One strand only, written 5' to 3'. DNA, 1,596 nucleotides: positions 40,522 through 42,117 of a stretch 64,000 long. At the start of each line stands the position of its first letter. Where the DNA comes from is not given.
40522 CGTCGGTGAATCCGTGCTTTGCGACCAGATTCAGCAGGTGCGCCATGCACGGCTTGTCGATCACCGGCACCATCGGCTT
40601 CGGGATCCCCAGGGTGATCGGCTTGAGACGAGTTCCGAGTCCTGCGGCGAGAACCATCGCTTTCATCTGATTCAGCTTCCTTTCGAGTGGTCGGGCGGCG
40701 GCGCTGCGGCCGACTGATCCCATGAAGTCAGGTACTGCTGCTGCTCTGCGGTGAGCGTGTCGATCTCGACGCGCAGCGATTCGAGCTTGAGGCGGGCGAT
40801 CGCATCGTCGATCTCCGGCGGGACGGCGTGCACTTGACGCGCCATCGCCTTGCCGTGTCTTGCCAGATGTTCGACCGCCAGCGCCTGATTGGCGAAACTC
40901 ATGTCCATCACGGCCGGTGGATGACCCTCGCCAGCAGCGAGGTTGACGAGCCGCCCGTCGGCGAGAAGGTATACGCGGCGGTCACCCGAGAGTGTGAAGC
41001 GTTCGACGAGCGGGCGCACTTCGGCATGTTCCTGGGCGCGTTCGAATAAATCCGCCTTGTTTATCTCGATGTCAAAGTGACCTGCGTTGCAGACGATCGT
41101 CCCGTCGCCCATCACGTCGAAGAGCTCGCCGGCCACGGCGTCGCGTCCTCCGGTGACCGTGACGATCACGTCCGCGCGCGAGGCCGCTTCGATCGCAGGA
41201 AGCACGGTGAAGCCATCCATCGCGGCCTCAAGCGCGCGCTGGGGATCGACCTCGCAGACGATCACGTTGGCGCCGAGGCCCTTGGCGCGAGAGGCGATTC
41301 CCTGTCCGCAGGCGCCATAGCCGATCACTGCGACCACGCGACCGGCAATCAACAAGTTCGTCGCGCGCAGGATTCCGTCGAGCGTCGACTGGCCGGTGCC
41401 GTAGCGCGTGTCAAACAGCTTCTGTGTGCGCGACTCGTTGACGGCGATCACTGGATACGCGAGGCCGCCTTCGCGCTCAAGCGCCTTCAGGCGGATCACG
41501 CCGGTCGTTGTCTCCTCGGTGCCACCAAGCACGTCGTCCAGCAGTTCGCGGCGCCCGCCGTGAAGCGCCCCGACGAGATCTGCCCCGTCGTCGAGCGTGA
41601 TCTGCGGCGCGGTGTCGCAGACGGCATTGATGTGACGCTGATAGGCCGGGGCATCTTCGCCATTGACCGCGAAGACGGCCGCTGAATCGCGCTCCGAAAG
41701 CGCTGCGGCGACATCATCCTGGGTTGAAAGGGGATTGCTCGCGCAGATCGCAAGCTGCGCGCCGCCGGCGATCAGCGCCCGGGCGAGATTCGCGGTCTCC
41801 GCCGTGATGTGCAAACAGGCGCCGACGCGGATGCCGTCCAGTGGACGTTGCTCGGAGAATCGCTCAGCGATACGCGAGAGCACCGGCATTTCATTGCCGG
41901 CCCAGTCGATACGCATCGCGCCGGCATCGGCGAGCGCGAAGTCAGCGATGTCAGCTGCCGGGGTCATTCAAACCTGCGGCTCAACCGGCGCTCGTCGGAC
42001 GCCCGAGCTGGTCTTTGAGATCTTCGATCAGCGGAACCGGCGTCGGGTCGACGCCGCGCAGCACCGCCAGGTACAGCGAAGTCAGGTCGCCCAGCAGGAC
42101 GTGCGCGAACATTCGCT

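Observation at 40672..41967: Second, short archaeal-type AhcY paralog embedded in a sugar-nucleotide operon while a canonical long AhcY sits 18 kb away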

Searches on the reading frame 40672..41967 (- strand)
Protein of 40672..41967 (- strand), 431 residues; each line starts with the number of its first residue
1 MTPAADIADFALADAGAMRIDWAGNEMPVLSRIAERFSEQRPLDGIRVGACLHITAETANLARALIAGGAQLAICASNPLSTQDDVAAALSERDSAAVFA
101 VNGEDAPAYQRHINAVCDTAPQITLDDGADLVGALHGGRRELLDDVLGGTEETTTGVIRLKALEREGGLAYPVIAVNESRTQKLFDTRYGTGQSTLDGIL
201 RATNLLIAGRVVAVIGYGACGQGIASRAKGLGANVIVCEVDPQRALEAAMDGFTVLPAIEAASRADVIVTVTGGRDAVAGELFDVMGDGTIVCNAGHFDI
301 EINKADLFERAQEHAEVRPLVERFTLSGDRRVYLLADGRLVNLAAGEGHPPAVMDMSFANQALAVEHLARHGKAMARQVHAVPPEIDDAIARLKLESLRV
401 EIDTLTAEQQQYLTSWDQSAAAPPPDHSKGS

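Call 3: search_protein_families(library=ncbifam, proteins=[window:40672-41967:-])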
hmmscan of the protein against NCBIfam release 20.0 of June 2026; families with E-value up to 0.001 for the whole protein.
window:40672-41967:- (431 aa): 12 families
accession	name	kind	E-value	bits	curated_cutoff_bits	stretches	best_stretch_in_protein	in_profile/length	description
NF004005.0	PRK05476.2-3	equivalog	6.6e-173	575.3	275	1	6-418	6-417/418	adenosylhomocysteinase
TIGR00936.1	ahcY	equivalog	5.9e-169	562.3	497.6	1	6-418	2-414/416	adenosylhomocysteinase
NF004010.0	PRK05476.3-3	equivalog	2.6e-74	250.7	512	1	10-414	12-424/432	adenosylhomocysteinase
NF004009.0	PRK05476.3-2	equivalog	2.9e-57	194.6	485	1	14-396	76-455/487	adenosylhomocysteinase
NF004008.0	PRK05476.3-1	equivalog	5.7e-24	84.8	440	1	174-371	118-302/326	adenosylhomocysteinase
NF004017.0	PRK05479.1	equivalog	2.6e-08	33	336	1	206-273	14-82/337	ketol-acid reductoisomerase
TIGR00465.1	ilvC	equivalog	1.7e-06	27.2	226.15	1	208-304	2-102/314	ketol-acid reductoisomerase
NF009940.0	PRK13403.1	equivalog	9.3e-06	24.7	406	1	206-269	13-76/335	ketol-acid reductoisomerase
TIGR02853.1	spore_dpaA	equivalog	0.00016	21.1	319.65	1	199-269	141-214/287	dipicolinic acid synthetase subunit A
NF041369.1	Dhydh_Halo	equivalog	0.00038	19.8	400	1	207-298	130-224/305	D-2-hydroxyacid dehydrogenase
NF006162.0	PRK08306.1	equivalog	0.00039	19.8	261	1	197-247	142-192/297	dipicolinate synthase subunit DpsA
NF001309.0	PRK00257.1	equivalog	0.00051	19.1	434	1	204-269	111-172/379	4-phosphoerythronate dehydrogenase PdxB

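Call 4: search_protein_families(library=pfam, proteins=[window:40672-41967:-])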
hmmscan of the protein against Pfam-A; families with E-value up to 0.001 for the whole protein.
window:40672-41967:- (431 aa): 7 families
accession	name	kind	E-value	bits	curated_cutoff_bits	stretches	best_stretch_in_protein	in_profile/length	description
PF05221.23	AdoHcyase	-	1.5e-55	188.9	25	2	6-141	3-142/299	S-adenosyl-L-homocysteine hydrolase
PF00670.27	AdoHcyase_NAD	-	4.6e-48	163.8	27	1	188-346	2-160/162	S-adenosyl-L-homocysteine hydrolase, NAD binding domain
PF02826.25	2-Hacid_dh_C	-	2.8e-09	37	25.1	1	206-299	33-130/178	D-isomer specific 2-hydroxyacid dehydrogenase, NAD binding domain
PF07991.19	KARI_N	-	1.1e-08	35.3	20.6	1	207-273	2-69/165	Acetohydroxy acid isomeroreductase, NADPH-binding domain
PF03807.23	F420_oxidored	-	8.9e-06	26.7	21.6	1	212-270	2-65/94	NADP oxidoreductase coenzyme F420-dependent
PF03446.21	NAD_binding_2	-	4.3e-05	24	21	1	212-303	2-100/161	NAD binding domain of 6-phosphogluconate dehydrogenase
PF02254.24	TrkA_N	-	0.0008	20.2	23.8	0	212-256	1-45/116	TrkA-N domain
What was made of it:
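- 40672..41967 (-): Short-type AdoHcyase-fold paralog, 431 aa, lacking catalytic Lys186 and Asn191 (human numbering). Family HMMs in calls 3 and 4.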

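Call 5: search_solved_structures(query=window:40672-41967:-, show_alignments=3)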
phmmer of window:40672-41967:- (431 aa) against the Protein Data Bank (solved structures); distinct sequences matched with E-value up to 0.001: 65 (the best 60 are shown).
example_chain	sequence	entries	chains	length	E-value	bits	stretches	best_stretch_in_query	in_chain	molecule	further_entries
7o5l_A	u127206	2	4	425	2.7e-145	487.6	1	5-417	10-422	Adenosylhomocysteinase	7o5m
7zd8_A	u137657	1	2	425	1.4e-144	485.3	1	5-417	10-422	Adenosylhomocysteinase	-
7zd9_A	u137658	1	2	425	1.8e-144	484.9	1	5-417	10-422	Adenosylhomocysteinase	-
7zd7_A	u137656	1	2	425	9.2e-144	482.6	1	5-417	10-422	Adenosylhomocysteinase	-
7r37_A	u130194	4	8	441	9.7e-136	456.2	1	7-418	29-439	Adenosylhomocysteinase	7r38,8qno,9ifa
9ifb_A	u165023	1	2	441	3.3e-134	451.1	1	7-418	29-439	Adenosylhomocysteinase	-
7r3a_A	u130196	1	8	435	6.4e-132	443.6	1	5-418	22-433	S-inosyl-L-homocysteine hydrolase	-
7r39_A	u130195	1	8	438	4.2e-130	437.6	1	7-417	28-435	Adenosylhomocysteinase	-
3x2e_A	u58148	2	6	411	7.9e-124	416.9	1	13-417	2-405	Adenosylhomocysteinase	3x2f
5tov_A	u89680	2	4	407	4.2e-123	414.5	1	14-416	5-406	Adenosylhomocysteinase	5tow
1li4_A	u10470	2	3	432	7.6e-95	321.5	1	7-415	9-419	S-adenosylhomocysteine hydrolase | Adenosylhomocysteinase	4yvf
5w49_A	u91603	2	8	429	7.6e-95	321.5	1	7-415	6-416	Adenosylhomocysteinase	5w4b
3nj4_A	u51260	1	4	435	7.8e-95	321.5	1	7-415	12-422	Adenosylhomocysteinase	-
5axa_A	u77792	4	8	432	9.2e-95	321.2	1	7-414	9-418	Adenosylhomocysteinase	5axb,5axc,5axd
8cod_A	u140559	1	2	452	1.1e-94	321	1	7-414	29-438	Adenosylhomocysteinase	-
1xwf_A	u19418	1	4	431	2.4e-94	319.8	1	7-414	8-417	Adenosylhomocysteinase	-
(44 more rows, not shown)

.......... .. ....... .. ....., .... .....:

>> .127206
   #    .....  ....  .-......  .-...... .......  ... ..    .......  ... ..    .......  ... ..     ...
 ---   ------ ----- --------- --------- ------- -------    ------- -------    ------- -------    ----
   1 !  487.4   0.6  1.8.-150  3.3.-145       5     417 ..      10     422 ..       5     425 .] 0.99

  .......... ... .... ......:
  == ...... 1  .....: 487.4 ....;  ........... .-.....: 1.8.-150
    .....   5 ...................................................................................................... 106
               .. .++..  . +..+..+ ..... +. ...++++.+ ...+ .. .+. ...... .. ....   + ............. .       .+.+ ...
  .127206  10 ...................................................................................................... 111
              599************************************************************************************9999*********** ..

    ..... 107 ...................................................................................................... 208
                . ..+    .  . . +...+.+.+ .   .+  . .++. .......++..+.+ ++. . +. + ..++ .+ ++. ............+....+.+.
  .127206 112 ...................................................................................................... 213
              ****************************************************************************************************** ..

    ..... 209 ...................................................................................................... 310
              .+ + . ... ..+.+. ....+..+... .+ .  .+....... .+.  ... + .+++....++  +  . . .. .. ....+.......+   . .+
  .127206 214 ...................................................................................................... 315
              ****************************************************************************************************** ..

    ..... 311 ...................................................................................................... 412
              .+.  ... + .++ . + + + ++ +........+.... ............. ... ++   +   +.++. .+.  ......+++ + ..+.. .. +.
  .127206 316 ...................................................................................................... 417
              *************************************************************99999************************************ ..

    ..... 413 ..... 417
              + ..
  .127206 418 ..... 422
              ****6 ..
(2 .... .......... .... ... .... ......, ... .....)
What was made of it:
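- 40672..41967 (-): Best PDB sequence match is 7o5l at E=2.7e-145 (call 5).
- On Short ('archaeal-type') SAHH subgroup: Alignment to 7o5l runs over residues 5-417 (call 5).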

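Call 7: find_homologous_proteins(query=window:40672-41967:-, max_evalue=1e-50)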
Query window:40672-41967:- (431 aa): 8000 proteins with E <= 1e-50 among 8000 candidates; the best 120 are listed.
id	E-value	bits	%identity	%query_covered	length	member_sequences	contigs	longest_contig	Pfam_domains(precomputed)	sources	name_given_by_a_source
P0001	1.7e-277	938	100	100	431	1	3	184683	PF00670.28,PF02826.26,PF05221.24,PF03807.24,PF07991.19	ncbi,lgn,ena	-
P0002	3.1e-256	868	92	100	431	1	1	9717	PF00670.28,PF03446.22,PF02826.26,PF05221.24,PF07991.19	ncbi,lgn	-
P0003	1.5e-220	750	82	96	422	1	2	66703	PF00670.28,PF02826.26,PF05221.24,PF03807.24,PF07991.19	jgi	jgi:adenosylhomocysteinase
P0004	1.7e-220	750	81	97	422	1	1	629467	PF00670.28,PF02826.26,PF05221.24,PF07991.19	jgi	jgi:adenosylhomocysteinase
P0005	3.5e-219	746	81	97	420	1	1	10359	PF00670.28,PF02826.26,PF05221.24,PF03807.24,PF07991.19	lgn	-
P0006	6.4e-217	738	81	94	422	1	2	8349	PF00670.28,PF03446.22,PF02826.26,PF05221.24,PF03807.24,PF07991.19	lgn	-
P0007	2.5e-216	736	79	99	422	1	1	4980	PF00670.28,PF02826.26,PF05221.24,PF07991.19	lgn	-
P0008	4.8e-214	729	80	96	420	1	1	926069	PF00670.28,PF02826.26,PF05221.24,PF03807.24,PF07991.19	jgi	jgi:adenosylhomocysteinase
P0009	6.0e-212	722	78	97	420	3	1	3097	PF00670.28,PF02826.26,PF05221.24,PF07991.19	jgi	jgi:adenosylhomocysteinase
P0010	1.1e-211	721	78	97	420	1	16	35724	PF00670.28,PF03446.22,PF02826.26,PF05221.24,PF07991.19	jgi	jgi:adenosylhomocysteinase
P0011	1.4e-211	721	79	97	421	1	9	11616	PF00670.28,PF02826.26,PF05221.24,PF07991.19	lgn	-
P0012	5.0e-211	719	78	97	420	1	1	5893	PF00670.28,PF03446.22,PF02826.26,PF05221.24,PF07991.19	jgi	jgi:adenosylhomocysteinase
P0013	8.4e-211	718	78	97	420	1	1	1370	PF00670.28,PF02826.26,PF05221.24,PF07991.19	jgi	jgi:adenosylhomocysteinase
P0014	1.4e-210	718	78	97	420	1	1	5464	PF00670.28,PF02826.26,PF05221.24,PF07991.19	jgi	jgi:adenosylhomocysteinase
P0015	2.5e-210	717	78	97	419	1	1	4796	PF00670.28,PF02826.26,PF05221.24,PF07991.19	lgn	-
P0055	1.6e-184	632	68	97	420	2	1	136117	PF00670.28,PF02826.26,PF05221.24,PF07991.19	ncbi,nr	ncbi:MAG: adenosylhomocysteinase [Actinobacteria bacterium]|nr:adenosylhomocysteinase [Actinomycetot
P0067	5.0e-176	604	65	96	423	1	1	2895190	PF00670.28,PF02826.26,PF05221.24,PF07991.19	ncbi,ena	-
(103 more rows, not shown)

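Call 10: find_encoding_contigs(protein=P0001, flank=10000, max_places=3)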
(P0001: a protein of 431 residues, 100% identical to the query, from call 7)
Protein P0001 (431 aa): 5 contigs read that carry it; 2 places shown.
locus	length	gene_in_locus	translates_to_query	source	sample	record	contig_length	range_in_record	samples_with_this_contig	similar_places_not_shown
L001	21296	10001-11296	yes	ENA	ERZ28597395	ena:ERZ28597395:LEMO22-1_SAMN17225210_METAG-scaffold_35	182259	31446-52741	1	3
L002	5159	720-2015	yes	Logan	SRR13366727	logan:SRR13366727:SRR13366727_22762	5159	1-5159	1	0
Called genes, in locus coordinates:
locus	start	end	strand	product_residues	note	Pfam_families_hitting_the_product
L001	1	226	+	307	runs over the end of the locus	PF08240:ADH_N, PF00107:ADH_zinc_N, PF13602:ADH_zinc_N_2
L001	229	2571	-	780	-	PF03176:MMPL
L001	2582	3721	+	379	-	PF04389:Peptidase_M28 (faint), PF01546:Peptidase_M20, PF07687:M20_dimer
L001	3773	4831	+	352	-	PF02661:Fic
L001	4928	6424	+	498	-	PF03816:LytR_cpsA_psr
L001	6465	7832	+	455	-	PF03721:UDPG_MGDP_dh_N, PF00984:UDPG_MGDP_dh, PF03720:UDPG_MGDP_dh_C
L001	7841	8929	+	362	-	PF00483:NTP_transferase, PF12804:NTP_transf_3, PF00132:Hexapep (faint), PF25084:LbH_EIF2B, PF25087:GMPPB_C, PF24894:Hexapep_GlmU (faint)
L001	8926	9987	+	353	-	PF10432:bact-PGI_C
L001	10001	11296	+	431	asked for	PF05221:AdoHcyase, PF02826:2-Hacid_dh_C, PF00670:AdoHcyase_NAD, PF03807:F420_oxidored (weak), PF07991:KARI_N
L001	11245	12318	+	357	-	PF00483:NTP_transferase, PF12804:NTP_transf_3 (weak), PF00132:Hexapep, PF14602:Hexapep_2 (weak), PF25087:GMPPB_C (weak)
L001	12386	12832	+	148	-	-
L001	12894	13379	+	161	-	-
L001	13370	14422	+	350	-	-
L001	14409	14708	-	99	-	-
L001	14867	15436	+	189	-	-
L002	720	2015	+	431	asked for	PF05221:AdoHcyase, PF02826:2-Hacid_dh_C, PF00670:AdoHcyase_NAD, PF03807:F420_oxidored (weak), PF07991:KARI_N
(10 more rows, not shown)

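Call 14: find_related_loci(query=window:40672-41967:-, collection=genome_contigs, flank=10000)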
Query window:40672-41967:- (431 aa) in genome_contigs; peptide patterns used: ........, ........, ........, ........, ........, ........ (x = any residue, [..] = any of these).
192 stretches matched a pattern; 130 encode a relative of the query (tblastn E <= 1e-3); the best 80 are kept; 80 distinct loci.
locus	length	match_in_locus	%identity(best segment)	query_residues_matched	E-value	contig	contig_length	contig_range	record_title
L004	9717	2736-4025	92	1-430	0e+0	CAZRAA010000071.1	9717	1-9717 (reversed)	MAG TPA_asm: uncultured Thermoleophilaceae bacterium isolate SRP192515_co1_83 genome assembly, contig: NODE_7055_length_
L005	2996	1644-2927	77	4-431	0e+0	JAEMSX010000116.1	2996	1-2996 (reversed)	MAG: Thermoleophilaceae bacterium isolate SupBloom_Metag_045 NODE_28380_length_2996_cov_4.760966, whole genome shotgun s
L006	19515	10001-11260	73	1-420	0e+0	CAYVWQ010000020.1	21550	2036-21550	MAG TPA_asm: uncultured Thermoleophilaceae bacterium isolate binchicken_co128_28 genome assembly, contig: NODE_1804_leng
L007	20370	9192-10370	64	26-418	2e-166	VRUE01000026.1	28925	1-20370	MAG: Solirubrobacterales bacterium isolate MohnsGC08_bin146 NODE_26_length_28925_cov_86.486169, whole genome shotgun seq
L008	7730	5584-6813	60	6-416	3e-161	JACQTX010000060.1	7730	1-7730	MAG: Chloroflexi bacterium isolate NC_groundwater_1422_Ag_S-0.65um_57_27 S_p65_S5_coassembly_k141_1192487, whole genome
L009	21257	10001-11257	59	1-418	5e-161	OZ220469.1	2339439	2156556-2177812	MAG: Phototrophicaceae bacterium isolate 149760b3-584d-4ebc-81cd-1236e649b30c genome assembly, chromosome: 1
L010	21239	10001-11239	59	6-418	2e-159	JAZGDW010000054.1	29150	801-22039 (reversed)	MAG: Candidatus Krumholzibacteriia bacterium isolate SCS3bin.53 SCS3bin.53_54, whole genome shotgun sequence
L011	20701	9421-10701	58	2-428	2e-159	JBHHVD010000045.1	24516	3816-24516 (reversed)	MAG: Candidatus Krumholzibacteriia bacterium isolate S.4.sp3_bin.33 NODE_623_length_24516_cov_6.200155, whole genome sho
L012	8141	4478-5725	57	7-416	3e-158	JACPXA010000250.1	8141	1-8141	MAG: Elusimicrobia bacterium isolate NC_groundwater_825_Pr1_B-0.1um_59_9 Montesol18_Bp1_scaffold_1797718, whole genome s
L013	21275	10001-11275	55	3-427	9e-158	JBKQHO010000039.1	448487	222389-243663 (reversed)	MAG: Vulcanimicrobiaceae bacterium isolate BAr1A1B1C__bin_103 BAr1A1B1C_000000174488, whole genome shotgun sequence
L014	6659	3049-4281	56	7-417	7e-158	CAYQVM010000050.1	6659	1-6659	MAG TPA_asm: uncultured Planctomycetia bacterium isolate binchicken_co266_91 genome assembly, contig: NODE_25371_length_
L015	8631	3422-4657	55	6-417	5e-157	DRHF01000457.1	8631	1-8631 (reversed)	MAG TPA_asm: Desulfobacterales bacterium isolate HyVt-363 HyVt-363_k145_949546, whole genome shotgun sequence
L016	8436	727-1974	56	1-417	1e-156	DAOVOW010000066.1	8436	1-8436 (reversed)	MAG TPA_asm: bacterium isolate CSMAG_1533 CSMAG_1533_k141_1288253_length_8436_cov_32.0000, whole genome shotgun sequence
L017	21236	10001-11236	55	6-417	2e-155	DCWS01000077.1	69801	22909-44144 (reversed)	MAG TPA_asm: Desulfobacteraceae bacterium UBA2156 UBA2156_contig_2304, whole genome shotgun sequence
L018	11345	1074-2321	57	6-420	5e-155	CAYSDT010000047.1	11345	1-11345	MAG TPA_asm: uncultured Ardenticatenaceae bacterium isolate binchicken_co256_207 genome assembly, contig: NODE_14880_len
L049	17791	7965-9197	54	7-417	3e-148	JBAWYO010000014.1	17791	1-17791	MAG: Candidatus Omnitrophota bacterium isolate ELA091 MAG091_14, whole genome shotgun sequence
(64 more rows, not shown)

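Call 20: search_protein_families(library=pfam, proteins=[L010:4861-6684:+, L010:8807-9961:+, L010:12394-14163:+, L014:1771-2952:+, L014:4307-5266:+, L049:3084-4895:+, L049:6742-7935:+, L049:9398-10429:+, L049:10518-11849:+])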
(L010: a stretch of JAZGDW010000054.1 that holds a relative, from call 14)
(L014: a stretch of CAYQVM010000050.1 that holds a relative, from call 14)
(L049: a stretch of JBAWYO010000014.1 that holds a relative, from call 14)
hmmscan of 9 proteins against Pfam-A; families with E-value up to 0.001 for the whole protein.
L010:4861-6684:+ (607 aa): 4 families
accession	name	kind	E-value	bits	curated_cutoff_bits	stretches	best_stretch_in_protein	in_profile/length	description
PF02896.24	PEP-utilizers_C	-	4e-112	374.6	22.8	1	281-566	6-291/293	PEP-utilising enzyme, PEP-binding domain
PF05524.18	PEP-utilisers_N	-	1.7e-30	106.1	24.4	1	29-152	1-121/121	PEP-utilising enzyme, N-terminal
PF00391.29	PEP-utilizers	-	4.4e-21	74.7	23.1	1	180-251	3-72/72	PEP-utilising enzyme, mobile domain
PF03328.21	HpcH_HpaI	-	0.00078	19.2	25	0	406-484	80-156/221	HpcH/HpaI aldolase/citrate lyase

L010:8807-9961:+ (384 aa): 3 families
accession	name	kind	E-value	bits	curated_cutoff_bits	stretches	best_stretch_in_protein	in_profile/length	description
PF02773.21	S-AdoMet_synt_C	-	1.3e-69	232.9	25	1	234-371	2-137/138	S-adenosylmethionine synthetase, C-terminal domain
PF02772.21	S-AdoMet_synt_M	-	6.7e-46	155.8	29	1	112-231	2-120/120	S-adenosylmethionine synthetase, central domain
PF00438.25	S-AdoMet_synt_N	-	9.8e-45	151.6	33.1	1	5-102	2-99/99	S-adenosylmethionine synthetase, N-terminal domain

L010:12394-14163:+ (589 aa): 0 families

L014:1771-2952:+ (393 aa): 3 families
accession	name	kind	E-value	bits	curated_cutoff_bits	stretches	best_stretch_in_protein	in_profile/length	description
PF02773.21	S-AdoMet_synt_C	-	4.4e-62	208.5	25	1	238-379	1-137/138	S-adenosylmethionine synthetase, C-terminal domain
PF02772.21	S-AdoMet_synt_M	-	4.5e-44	149.8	29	1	114-236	2-120/120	S-adenosylmethionine synthetase, central domain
PF00438.25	S-AdoMet_synt_N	-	2.2e-43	147.2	33.1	1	7-105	1-99/99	S-adenosylmethionine synthetase, N-terminal domain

L014:4307-5266:+ (319 aa): 1 family
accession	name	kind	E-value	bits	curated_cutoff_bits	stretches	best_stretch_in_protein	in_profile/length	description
PF00365.25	PFK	-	5.7e-106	354.4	30.9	1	3-276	1-277/277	Phosphofructokinase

L049:3084-4895:+ (603 aa): 3 families
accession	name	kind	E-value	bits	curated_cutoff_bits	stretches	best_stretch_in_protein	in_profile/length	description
PF02896.24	PEP-utilizers_C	-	1.4e-119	399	22.8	1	278-563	6-291/293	PEP-utilising enzyme, PEP-binding domain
PF05524.18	PEP-utilisers_N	-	7.4e-31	107.3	24.4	1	25-149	1-121/121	PEP-utilising enzyme, N-terminal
PF00391.29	PEP-utilizers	-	7.5e-24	83.6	23.1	1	176-248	2-72/72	PEP-utilising enzyme, mobile domain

L049:6742-7935:+ (397 aa): 3 families
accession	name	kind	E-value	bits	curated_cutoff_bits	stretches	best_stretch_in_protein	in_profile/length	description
PF02773.21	S-AdoMet_synt_C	-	7e-63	211.1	25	1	243-385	1-138/138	S-adenosylmethionine synthetase, C-terminal domain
PF02772.21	S-AdoMet_synt_M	-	1.3e-43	148.4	29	1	120-241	3-120/120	S-adenosylmethionine synthetase, central domain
PF00438.25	S-AdoMet_synt_N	-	2.1e-42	144.1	33.1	1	12-110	1-99/99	S-adenosylmethionine synthetase, N-terminal domain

L049:9398-10429:+ (343 aa): 1 family
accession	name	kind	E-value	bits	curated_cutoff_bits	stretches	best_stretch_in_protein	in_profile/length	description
PF00365.25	PFK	-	1.9e-107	359.2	30.9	1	27-300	1-277/277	Phosphofructokinase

L049:10518-11849:+ (443 aa): 2 families
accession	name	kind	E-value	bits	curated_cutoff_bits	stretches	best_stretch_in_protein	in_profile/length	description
PF01116.26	F_bP_aldolase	-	5.5e-17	62.6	25.5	1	59-346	14-242/277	Fructose-bisphosphate aldolase class-II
PF08013.17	GatZ_KbaZ-like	-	0.00054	19.2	26.7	1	101-179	56-134/420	D-tagatose-1,6-bisphosphate aldolase subunit GatZ/KbaZ-like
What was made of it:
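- In other phyla, short-type ahcY sits next to metK and is clearly the methyl-cycle enzyme (call 20).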
